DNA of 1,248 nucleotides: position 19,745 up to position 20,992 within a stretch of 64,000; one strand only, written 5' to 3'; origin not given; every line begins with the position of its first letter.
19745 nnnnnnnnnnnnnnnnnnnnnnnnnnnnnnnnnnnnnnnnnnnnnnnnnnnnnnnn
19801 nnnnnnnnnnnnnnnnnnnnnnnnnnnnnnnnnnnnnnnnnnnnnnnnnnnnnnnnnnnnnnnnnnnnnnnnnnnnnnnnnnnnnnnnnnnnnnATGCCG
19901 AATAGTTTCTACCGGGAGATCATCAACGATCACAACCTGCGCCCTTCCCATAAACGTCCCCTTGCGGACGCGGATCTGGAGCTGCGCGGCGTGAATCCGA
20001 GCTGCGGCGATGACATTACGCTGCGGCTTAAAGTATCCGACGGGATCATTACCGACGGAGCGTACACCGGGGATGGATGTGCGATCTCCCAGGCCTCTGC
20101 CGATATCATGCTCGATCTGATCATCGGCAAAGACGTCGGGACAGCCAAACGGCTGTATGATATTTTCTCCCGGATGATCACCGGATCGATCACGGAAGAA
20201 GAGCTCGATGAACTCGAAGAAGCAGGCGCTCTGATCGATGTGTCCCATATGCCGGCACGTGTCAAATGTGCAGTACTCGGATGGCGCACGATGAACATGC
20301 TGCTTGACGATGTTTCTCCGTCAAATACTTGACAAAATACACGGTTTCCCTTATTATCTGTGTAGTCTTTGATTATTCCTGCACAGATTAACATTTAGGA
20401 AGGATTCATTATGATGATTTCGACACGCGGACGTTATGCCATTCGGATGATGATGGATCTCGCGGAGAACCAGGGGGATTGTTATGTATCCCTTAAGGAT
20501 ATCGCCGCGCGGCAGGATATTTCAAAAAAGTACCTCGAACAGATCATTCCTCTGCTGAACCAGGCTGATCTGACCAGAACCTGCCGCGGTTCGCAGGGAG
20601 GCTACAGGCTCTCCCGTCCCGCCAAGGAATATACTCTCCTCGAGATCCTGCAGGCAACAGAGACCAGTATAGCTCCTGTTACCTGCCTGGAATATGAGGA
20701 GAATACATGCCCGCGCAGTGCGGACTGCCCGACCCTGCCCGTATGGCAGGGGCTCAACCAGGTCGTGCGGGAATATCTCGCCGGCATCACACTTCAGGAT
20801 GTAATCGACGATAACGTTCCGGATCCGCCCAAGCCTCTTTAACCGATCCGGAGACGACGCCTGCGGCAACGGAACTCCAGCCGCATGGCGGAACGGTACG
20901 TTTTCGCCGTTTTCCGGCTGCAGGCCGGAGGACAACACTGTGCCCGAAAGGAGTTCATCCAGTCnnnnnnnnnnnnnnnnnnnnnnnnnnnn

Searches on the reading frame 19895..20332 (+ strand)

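Call 8: search_protein_families(library=pfam, proteins=[window:19895-20332:+], max_evalue=0.001)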
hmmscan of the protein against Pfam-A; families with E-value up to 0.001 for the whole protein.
window:19895-20332:+ (145 aa): 1 family
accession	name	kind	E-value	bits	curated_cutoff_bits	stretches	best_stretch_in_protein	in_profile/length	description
PF01592.21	NifU_N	-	9e-17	61.8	22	1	6-96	2-97/127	NifU-like N terminal domain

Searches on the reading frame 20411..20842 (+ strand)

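Call 8: search_protein_families(library=pfam, proteins=[window:20411-20842:+], max_evalue=0.001)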
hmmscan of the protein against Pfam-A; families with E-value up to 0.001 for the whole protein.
window:20411-20842:+ (143 aa): 1 family
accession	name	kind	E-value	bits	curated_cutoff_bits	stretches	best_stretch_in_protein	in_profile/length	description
PF02082.26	Rrf2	-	4.4e-38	130.9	30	1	3-134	1-132/132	Iron-dependent Transcriptional regulator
